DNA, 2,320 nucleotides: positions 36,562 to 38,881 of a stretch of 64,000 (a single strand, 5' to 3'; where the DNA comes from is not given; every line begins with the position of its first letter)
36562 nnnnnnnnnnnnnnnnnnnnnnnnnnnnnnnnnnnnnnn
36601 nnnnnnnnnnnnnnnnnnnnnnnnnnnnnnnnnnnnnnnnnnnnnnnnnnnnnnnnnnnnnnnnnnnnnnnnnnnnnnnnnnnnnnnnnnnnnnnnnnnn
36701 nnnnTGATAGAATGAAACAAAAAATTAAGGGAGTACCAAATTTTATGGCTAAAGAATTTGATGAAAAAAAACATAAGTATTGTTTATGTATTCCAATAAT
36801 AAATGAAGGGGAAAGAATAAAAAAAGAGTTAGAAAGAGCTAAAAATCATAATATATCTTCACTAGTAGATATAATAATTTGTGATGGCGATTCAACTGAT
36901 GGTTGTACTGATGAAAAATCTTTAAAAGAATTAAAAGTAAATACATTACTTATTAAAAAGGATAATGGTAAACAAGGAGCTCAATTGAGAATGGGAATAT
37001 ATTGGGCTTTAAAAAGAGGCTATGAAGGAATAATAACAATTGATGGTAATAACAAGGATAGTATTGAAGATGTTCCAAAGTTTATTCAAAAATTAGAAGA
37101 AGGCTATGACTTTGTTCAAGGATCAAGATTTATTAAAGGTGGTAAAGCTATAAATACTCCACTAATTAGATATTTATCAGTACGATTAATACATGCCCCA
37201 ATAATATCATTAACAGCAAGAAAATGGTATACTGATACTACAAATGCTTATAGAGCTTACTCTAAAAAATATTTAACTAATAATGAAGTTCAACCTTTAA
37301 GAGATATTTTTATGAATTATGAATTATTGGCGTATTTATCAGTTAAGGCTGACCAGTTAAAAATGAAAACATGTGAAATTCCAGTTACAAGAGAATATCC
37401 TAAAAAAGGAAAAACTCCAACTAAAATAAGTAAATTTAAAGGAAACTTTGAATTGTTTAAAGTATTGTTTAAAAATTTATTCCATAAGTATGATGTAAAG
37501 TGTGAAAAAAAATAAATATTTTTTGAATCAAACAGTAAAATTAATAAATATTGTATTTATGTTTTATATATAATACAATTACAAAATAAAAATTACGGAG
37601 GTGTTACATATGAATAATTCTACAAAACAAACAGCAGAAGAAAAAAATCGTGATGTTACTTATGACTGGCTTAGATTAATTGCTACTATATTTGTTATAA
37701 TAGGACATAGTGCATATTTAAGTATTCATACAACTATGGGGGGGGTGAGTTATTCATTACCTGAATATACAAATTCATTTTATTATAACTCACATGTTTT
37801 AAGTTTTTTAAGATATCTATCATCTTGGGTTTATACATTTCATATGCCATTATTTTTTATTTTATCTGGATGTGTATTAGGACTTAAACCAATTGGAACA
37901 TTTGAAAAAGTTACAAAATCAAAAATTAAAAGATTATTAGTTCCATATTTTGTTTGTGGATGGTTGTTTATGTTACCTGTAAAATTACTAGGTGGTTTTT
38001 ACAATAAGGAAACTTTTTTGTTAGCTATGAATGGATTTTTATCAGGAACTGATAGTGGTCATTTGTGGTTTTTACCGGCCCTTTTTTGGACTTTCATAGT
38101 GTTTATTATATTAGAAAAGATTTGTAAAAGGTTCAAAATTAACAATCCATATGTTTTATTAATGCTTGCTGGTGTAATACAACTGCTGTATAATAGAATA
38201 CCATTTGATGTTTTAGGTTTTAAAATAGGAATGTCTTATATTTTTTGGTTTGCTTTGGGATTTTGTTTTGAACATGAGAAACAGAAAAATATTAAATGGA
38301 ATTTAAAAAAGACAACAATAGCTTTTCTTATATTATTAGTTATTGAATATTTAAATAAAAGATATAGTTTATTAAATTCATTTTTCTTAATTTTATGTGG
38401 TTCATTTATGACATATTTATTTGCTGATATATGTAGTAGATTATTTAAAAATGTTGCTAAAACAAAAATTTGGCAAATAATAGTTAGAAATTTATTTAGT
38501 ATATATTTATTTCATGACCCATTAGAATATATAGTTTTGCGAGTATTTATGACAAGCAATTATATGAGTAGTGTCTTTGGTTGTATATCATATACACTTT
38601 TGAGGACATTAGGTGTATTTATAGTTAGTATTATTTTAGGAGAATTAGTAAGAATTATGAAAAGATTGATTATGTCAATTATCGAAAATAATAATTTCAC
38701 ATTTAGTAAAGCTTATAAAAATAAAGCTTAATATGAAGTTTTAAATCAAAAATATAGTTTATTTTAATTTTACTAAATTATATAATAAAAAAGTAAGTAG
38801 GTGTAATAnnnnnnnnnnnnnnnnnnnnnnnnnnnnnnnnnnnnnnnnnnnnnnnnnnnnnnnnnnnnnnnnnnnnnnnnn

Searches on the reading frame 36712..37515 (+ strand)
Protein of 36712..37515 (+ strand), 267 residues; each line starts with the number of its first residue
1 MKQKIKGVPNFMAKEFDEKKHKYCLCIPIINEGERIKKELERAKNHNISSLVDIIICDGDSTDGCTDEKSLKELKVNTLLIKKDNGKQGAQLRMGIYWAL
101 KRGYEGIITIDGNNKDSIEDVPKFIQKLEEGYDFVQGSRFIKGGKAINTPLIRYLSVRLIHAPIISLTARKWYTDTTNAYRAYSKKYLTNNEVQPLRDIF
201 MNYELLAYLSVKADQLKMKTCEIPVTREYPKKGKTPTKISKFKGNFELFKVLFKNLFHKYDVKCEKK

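Call 49: search_protein_families(library=pfam, proteins=[window:36712-37515:+], max_evalue=0.00001)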
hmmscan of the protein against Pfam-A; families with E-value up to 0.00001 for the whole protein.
window:36712-37515:+ (267 aa): 1 family
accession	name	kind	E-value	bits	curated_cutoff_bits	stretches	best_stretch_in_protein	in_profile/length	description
PF00535.33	Glycos_transf_2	-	1.7e-08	35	23.3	1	25-152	2-128/168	Glycosyl transferase family 2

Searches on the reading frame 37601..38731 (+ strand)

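Call 49: search_protein_families(library=pfam, proteins=[window:37601-38731:+], max_evalue=0.00001)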
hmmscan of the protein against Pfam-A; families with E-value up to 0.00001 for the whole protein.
window:37601-38731:+ (376 aa): 1 family
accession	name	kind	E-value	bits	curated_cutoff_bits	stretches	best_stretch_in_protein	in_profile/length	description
PF01757.29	Acyl_transf_3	-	4.1e-29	102.1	31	1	21-346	4-324/326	Acyltransferase domain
